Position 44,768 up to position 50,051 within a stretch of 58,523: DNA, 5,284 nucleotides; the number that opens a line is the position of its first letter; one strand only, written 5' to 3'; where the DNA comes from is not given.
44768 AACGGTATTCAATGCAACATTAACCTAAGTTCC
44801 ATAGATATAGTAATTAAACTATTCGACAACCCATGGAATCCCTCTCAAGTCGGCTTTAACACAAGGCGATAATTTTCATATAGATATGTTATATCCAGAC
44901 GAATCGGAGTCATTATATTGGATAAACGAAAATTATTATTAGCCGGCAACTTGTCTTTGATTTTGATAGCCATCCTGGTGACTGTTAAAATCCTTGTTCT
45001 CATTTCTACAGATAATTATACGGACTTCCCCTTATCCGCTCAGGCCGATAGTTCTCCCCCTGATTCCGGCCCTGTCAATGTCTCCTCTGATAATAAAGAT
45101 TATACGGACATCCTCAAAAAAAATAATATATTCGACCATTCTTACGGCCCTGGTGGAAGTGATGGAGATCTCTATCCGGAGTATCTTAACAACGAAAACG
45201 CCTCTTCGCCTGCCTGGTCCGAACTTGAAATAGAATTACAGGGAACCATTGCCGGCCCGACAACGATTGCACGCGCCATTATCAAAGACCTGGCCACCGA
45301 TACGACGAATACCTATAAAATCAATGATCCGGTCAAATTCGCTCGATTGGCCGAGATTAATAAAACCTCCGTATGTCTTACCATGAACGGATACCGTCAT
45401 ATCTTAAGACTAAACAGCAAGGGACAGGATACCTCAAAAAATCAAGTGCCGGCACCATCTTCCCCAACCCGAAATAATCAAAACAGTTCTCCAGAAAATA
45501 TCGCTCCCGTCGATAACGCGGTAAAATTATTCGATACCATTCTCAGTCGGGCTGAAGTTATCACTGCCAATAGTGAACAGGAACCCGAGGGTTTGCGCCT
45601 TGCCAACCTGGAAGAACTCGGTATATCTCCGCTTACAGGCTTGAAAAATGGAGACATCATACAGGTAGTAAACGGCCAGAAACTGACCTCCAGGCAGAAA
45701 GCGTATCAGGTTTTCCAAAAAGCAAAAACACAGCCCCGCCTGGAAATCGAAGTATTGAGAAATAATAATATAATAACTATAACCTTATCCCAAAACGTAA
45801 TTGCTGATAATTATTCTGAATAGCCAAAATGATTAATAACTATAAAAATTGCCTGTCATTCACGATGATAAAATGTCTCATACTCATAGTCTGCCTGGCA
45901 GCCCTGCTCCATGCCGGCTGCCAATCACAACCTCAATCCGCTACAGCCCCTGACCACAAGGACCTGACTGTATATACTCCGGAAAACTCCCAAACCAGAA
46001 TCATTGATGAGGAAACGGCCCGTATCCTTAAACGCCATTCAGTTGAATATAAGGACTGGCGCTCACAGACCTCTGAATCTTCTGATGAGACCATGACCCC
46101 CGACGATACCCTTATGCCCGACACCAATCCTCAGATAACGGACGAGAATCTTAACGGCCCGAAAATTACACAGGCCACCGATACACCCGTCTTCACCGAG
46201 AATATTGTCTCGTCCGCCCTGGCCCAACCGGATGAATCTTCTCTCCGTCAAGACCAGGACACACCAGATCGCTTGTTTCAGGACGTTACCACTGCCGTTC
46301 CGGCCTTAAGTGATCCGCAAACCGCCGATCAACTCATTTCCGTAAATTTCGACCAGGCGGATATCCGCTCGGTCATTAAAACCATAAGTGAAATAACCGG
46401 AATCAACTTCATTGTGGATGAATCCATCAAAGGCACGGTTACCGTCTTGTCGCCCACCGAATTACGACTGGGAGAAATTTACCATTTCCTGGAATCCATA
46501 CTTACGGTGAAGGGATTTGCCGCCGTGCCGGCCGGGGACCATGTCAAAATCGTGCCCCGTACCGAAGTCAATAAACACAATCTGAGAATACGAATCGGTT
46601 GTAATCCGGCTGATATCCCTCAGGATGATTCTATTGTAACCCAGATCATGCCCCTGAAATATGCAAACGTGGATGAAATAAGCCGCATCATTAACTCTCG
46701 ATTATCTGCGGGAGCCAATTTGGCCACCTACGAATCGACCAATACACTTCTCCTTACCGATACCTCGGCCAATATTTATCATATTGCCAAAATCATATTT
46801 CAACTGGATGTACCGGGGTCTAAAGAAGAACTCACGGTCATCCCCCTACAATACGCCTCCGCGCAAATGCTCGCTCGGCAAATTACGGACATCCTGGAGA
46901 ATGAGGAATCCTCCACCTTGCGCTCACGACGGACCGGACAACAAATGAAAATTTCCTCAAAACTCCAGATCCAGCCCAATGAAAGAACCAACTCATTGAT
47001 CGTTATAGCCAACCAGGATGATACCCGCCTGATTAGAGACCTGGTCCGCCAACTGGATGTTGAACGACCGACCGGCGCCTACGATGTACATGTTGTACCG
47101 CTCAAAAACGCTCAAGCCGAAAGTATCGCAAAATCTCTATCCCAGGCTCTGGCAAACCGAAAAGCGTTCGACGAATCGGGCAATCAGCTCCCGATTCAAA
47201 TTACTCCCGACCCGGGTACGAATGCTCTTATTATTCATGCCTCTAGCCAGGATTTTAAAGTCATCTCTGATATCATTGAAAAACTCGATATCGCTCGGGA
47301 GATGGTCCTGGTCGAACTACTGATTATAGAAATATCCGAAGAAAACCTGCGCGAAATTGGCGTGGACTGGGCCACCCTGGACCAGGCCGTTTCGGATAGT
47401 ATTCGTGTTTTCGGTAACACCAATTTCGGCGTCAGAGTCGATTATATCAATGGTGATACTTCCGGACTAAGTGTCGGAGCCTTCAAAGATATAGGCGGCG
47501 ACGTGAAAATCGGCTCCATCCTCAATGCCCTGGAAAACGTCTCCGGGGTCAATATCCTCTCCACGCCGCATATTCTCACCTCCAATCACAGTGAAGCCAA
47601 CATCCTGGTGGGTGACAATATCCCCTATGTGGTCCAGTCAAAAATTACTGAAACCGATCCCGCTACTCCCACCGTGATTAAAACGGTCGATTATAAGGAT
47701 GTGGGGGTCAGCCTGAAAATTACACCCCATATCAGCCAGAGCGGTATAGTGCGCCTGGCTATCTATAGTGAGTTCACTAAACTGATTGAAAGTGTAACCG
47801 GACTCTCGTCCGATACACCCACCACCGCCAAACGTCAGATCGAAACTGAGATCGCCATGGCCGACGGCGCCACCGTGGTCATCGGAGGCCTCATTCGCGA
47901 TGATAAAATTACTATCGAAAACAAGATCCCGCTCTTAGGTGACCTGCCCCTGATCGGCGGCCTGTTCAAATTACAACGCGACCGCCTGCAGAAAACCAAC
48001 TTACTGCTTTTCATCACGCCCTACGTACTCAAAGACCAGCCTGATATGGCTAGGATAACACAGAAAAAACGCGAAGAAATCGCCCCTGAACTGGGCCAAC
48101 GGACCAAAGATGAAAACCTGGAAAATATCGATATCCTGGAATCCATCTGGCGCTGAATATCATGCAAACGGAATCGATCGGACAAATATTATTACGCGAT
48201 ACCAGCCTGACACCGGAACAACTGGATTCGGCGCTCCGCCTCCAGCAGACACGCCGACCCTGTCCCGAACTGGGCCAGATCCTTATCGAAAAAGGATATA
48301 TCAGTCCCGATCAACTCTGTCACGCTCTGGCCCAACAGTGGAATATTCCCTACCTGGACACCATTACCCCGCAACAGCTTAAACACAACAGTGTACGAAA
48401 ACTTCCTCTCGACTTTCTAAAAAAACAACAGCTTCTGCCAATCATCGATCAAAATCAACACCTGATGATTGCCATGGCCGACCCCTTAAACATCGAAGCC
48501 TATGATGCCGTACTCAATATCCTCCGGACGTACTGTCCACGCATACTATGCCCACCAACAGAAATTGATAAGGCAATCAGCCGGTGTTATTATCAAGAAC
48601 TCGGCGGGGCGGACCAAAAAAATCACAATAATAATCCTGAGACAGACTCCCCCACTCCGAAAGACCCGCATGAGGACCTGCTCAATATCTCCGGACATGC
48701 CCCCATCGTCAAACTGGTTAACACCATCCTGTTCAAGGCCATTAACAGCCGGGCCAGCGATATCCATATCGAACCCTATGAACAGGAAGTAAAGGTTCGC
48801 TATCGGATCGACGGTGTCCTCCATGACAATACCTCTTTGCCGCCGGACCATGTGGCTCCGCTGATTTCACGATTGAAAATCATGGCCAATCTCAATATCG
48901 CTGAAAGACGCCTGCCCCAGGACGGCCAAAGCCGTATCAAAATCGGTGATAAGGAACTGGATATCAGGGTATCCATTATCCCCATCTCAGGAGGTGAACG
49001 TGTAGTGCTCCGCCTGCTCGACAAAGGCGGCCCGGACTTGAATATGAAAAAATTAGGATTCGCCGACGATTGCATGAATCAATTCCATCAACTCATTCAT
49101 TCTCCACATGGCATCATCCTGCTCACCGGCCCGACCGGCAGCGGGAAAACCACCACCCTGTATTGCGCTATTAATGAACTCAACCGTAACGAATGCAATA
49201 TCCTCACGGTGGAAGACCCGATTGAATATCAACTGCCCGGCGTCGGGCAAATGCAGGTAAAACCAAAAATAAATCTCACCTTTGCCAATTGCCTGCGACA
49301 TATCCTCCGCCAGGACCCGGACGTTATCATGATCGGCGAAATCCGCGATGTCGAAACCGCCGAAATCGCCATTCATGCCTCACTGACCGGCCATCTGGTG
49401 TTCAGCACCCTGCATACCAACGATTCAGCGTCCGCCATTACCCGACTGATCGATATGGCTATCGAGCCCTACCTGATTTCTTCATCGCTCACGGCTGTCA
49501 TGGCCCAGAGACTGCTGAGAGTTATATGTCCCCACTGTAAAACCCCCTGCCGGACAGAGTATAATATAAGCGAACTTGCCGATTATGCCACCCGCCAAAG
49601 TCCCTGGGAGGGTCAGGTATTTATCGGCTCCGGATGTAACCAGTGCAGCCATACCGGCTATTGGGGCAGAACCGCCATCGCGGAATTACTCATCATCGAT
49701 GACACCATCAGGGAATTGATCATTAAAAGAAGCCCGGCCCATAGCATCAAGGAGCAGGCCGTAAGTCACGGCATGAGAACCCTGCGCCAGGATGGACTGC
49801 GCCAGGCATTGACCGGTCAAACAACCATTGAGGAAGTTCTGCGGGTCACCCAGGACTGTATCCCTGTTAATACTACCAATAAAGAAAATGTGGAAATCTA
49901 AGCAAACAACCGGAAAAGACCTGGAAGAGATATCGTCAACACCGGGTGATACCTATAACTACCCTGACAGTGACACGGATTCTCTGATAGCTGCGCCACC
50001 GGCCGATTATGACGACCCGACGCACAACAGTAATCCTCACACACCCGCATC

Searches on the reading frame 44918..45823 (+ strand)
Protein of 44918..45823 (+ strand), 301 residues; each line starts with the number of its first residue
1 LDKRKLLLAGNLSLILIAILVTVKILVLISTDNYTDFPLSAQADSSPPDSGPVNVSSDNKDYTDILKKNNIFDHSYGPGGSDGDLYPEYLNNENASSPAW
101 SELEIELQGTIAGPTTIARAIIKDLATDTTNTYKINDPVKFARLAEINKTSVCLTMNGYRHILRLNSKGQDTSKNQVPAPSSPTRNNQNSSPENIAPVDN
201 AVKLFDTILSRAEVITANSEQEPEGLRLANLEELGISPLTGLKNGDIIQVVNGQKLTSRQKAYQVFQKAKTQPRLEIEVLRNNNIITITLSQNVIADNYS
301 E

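Call 20: search_protein_families(library=pfam, proteins=[window:44918-45823:+], max_evalue=0.001)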
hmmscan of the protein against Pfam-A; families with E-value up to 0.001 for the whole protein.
window:44918-45823:+ (301 aa): 2 families
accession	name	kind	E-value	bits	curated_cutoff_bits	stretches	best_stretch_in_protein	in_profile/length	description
PF13180.12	PDZ_2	-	0.0001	22.9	27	1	240-290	28-78/80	PDZ domain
PF11356.14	T2SSC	-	0.00012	22.4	27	1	101-165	76-141/141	Type II secretion system protein C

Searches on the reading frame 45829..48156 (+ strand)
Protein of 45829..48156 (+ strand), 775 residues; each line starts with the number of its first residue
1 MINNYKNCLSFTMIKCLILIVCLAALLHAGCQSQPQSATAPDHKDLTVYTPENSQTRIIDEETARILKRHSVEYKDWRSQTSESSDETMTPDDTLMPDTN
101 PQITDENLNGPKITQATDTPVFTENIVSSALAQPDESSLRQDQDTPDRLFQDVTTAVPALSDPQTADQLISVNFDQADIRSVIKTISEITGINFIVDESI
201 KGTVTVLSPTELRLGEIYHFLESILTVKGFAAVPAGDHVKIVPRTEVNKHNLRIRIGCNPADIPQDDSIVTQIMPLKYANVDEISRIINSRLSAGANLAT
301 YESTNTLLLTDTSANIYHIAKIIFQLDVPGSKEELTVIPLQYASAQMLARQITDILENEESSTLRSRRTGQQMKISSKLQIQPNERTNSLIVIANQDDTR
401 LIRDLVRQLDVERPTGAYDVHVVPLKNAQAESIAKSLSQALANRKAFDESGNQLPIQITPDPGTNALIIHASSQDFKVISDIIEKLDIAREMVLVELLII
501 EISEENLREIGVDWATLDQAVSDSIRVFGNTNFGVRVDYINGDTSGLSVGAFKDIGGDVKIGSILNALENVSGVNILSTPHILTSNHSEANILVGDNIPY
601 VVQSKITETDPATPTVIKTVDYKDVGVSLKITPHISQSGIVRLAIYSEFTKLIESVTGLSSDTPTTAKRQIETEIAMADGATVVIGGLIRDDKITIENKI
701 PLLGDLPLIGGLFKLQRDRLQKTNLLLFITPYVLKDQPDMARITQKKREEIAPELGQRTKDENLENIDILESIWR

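Call 20: search_protein_families(library=pfam, proteins=[window:45829-48156:+], max_evalue=0.001)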
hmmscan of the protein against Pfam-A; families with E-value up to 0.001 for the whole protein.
window:45829-48156:+ (775 aa): 3 families
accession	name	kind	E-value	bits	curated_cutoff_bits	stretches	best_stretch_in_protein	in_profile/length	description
PF00263.26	Secretin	-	3.9e-45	153.9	27.5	1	567-735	1-169/169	Bacterial type II and III secretion system protein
PF03958.22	Secretin_N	-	1e-41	141.4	28.2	3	337-414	3-68/69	Bacterial type II/III secretion system short domain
PF21305.2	type_II_gspD_N0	-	1.2e-23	83.2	27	1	172-241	1-71/71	GspD-like, N0 domain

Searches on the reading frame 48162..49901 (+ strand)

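Call 21: search_protein_families(library=pfam, proteins=[window:48162-49901:+], max_evalue=0.001)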
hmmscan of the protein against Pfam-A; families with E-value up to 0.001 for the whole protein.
window:48162-49901:+ (579 aa): 7 families
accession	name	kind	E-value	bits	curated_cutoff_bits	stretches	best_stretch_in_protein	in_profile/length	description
PF00437.27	T2SSE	-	2.1e-137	458.2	24.9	1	178-561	4-370/370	Type II/IV secretion system protein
PF05157.20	MshEN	-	3e-14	53.2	23.1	1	61-147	2-88/90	MshEN domain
PF13401.12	AAA_22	-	7.8e-07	29.9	27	1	314-351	3-40/130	AAA domain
PF13173.12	AAA_14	-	7.5e-05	23.2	27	1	317-407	3-84/129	AAA domain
PF25199.1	nSTAND_NTPase5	-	0.00021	21.6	34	1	315-357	40-83/145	Novel STAND NTPase 5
PF13191.12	AAA_16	-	0.00023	22.1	32.6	0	313-388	22-85/167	AAA ATPase domain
PF20720.3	nSTAND3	-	0.00077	19.6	27.2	0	316-353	17-54/155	Novel STAND NTPase 3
